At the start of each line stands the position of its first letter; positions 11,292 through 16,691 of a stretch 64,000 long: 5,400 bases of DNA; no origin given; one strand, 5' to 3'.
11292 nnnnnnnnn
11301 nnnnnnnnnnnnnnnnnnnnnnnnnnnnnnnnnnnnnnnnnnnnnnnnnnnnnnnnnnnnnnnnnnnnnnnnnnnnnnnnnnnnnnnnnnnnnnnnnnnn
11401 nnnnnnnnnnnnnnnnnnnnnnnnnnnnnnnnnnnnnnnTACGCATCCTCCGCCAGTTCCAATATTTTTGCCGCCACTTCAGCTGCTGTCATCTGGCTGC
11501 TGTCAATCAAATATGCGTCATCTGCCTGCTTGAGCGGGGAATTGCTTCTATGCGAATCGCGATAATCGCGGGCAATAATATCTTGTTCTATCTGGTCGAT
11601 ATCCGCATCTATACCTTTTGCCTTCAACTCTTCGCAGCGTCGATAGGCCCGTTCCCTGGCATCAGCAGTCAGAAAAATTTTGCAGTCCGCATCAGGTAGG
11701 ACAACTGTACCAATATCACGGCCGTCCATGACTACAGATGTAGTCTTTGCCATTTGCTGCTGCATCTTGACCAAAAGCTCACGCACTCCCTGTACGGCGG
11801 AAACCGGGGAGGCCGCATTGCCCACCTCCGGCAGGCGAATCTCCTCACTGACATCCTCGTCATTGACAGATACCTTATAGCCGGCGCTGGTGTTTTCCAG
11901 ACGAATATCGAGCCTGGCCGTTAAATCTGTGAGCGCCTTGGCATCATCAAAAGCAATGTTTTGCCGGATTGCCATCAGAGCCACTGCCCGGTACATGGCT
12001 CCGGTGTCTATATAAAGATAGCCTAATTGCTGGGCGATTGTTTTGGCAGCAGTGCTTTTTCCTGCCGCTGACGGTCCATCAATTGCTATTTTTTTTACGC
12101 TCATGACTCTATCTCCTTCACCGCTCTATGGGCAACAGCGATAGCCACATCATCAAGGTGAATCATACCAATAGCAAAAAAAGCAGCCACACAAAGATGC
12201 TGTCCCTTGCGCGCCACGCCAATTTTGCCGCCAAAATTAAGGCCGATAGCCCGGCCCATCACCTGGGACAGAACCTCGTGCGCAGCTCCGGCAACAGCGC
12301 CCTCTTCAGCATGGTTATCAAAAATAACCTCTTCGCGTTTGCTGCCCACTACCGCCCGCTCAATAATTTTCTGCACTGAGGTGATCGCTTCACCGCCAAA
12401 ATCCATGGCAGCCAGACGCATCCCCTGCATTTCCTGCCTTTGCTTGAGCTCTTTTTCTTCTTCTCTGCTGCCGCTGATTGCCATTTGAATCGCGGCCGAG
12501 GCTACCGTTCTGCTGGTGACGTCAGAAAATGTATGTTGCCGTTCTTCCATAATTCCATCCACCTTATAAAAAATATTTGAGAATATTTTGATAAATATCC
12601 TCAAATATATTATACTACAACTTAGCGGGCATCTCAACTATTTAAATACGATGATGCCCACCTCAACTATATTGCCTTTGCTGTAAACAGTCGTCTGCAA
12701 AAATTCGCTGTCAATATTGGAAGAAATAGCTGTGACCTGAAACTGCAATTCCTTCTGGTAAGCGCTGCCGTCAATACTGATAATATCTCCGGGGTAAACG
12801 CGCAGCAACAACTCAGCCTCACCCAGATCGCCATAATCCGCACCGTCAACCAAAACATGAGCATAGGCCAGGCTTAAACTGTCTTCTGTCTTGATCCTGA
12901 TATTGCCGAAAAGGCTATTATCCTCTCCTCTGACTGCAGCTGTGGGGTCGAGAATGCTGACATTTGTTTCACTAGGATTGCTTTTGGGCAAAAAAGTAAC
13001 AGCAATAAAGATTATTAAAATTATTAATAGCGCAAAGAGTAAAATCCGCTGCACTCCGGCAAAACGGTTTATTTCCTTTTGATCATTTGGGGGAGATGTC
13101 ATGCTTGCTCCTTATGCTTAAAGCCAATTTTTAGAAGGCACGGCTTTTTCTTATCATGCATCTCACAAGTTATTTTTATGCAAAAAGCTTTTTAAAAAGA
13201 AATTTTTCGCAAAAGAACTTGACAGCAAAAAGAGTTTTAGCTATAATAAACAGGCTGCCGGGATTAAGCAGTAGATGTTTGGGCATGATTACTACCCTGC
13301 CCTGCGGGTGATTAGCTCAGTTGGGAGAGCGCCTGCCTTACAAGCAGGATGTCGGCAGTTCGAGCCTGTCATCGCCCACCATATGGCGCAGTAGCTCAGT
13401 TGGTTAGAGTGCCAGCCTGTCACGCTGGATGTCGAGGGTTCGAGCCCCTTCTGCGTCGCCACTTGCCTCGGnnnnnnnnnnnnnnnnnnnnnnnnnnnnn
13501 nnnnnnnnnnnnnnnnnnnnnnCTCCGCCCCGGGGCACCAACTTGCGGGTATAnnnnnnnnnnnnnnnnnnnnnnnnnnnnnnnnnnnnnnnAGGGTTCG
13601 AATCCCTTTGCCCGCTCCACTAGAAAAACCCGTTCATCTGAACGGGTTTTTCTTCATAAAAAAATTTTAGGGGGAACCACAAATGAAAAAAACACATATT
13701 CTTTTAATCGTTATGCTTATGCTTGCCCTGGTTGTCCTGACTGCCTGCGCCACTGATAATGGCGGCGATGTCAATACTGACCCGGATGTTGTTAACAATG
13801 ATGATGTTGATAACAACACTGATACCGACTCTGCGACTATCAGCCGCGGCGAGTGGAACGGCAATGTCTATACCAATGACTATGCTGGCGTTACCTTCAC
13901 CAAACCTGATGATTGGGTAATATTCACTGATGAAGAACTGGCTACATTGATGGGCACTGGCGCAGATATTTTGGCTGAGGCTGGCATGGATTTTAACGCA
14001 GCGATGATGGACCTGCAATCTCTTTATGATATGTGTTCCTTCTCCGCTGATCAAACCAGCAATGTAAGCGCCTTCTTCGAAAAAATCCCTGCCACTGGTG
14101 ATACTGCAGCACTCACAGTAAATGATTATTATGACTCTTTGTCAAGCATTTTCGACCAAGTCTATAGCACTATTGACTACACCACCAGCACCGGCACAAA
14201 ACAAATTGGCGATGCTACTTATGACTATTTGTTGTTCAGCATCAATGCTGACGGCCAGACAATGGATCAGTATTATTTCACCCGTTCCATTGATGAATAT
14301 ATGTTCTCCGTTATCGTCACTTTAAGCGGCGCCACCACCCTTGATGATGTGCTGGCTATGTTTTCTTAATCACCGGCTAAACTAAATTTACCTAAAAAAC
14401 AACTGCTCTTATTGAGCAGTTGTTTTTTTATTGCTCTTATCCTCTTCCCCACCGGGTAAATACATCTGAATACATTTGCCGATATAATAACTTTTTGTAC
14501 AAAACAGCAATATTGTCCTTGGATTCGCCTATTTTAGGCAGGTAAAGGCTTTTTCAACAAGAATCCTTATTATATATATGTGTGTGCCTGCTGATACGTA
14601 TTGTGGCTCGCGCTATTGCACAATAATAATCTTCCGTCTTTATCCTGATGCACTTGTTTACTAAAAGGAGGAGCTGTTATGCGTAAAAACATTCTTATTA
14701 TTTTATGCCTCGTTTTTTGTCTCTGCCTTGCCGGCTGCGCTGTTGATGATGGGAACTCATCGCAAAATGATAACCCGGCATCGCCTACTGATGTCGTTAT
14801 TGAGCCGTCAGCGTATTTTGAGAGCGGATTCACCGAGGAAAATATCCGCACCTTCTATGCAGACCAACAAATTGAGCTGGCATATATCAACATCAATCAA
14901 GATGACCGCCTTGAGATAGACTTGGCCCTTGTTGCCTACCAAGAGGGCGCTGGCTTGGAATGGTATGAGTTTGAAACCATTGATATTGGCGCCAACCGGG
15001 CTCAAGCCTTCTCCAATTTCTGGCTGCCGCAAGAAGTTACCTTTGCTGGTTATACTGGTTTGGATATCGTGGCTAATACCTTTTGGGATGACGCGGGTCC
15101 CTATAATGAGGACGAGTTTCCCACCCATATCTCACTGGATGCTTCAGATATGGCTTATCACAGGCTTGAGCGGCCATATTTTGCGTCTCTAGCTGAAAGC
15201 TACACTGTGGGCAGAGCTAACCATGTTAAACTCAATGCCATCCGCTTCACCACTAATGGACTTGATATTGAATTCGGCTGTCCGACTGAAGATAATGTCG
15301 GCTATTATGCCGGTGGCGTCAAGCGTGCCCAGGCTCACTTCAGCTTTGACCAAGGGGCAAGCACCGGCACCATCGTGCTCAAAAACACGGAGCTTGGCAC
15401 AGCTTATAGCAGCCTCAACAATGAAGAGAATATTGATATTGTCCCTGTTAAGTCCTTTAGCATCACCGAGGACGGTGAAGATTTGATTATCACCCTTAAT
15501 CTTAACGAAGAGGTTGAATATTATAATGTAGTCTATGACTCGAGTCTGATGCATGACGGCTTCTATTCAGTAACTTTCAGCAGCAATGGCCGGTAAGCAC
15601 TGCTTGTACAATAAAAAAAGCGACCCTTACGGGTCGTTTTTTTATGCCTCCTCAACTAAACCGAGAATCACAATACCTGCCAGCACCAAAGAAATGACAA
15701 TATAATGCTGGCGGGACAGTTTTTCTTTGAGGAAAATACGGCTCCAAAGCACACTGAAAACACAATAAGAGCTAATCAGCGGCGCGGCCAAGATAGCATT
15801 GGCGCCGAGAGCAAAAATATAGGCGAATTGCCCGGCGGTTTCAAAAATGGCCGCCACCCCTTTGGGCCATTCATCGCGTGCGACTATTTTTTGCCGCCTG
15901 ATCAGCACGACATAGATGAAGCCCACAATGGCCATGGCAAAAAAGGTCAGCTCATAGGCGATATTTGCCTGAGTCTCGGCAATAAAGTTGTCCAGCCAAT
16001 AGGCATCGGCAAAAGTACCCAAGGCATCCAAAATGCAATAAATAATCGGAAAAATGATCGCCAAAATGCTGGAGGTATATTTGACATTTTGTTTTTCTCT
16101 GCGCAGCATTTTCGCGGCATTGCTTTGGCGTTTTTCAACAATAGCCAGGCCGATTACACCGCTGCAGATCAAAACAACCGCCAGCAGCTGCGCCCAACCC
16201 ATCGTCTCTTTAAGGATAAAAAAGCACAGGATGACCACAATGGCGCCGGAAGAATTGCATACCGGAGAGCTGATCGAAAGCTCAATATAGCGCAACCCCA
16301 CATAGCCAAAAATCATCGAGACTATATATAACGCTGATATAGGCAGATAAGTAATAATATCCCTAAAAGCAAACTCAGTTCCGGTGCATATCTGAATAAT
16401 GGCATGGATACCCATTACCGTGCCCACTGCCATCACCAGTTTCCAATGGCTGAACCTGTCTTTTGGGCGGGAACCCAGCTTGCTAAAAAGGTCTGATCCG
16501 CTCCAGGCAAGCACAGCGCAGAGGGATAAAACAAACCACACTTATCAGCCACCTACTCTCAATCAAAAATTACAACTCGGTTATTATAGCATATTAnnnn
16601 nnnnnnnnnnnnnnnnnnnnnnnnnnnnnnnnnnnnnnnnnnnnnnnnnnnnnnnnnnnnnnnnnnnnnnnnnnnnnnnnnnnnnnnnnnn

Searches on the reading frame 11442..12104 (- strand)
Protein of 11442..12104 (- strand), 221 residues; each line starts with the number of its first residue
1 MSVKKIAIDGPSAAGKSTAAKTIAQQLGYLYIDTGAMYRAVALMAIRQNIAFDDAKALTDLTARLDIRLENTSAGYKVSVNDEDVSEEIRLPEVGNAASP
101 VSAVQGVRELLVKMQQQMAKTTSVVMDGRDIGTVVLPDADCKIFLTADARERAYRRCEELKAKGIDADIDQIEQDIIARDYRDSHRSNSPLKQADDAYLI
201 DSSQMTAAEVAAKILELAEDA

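Call 50: search_protein_families(library=pfam, proteins=[window:11442-12104:-], max_evalue=0.00001)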
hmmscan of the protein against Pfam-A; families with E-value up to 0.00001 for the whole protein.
window:11442-12104:- (221 aa): 2 families
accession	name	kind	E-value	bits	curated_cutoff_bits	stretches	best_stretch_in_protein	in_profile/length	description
PF02224.24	Cytidylate_kin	-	1.2e-76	257.6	26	1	6-219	1-210/211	Cytidylate kinase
PF13189.12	Cytidylate_kin2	-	4.8e-09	37.1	28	1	6-161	2-132/176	Cytidylate kinase-like family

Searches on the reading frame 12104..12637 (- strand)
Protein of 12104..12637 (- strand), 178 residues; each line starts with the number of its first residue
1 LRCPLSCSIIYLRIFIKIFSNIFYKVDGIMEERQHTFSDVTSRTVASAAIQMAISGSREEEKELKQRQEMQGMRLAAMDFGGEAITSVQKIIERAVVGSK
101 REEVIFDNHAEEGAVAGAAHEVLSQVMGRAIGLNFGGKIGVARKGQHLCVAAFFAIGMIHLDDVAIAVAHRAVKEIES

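Call 51: search_protein_families(library=pfam, proteins=[window:12104-12637:-], max_evalue=0.00001)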
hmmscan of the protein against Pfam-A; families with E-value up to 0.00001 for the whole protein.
window:12104-12637:- (178 aa): 1 family
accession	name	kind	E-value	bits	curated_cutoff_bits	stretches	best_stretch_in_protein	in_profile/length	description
PF09021.16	HutP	-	1.2e-39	135.9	25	1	45-171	1-128/128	HutP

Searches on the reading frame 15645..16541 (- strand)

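Call 51: search_protein_families(library=pfam, proteins=[window:15645-16541:-], max_evalue=0.00001)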
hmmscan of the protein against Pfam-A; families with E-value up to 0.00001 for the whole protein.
window:15645-16541:- (299 aa): 1 family
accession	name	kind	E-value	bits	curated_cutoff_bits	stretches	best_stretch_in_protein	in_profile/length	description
PF00892.27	EamA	-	9.3e-18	65.3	28.2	2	2-132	3-133/135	EamA-like transporter family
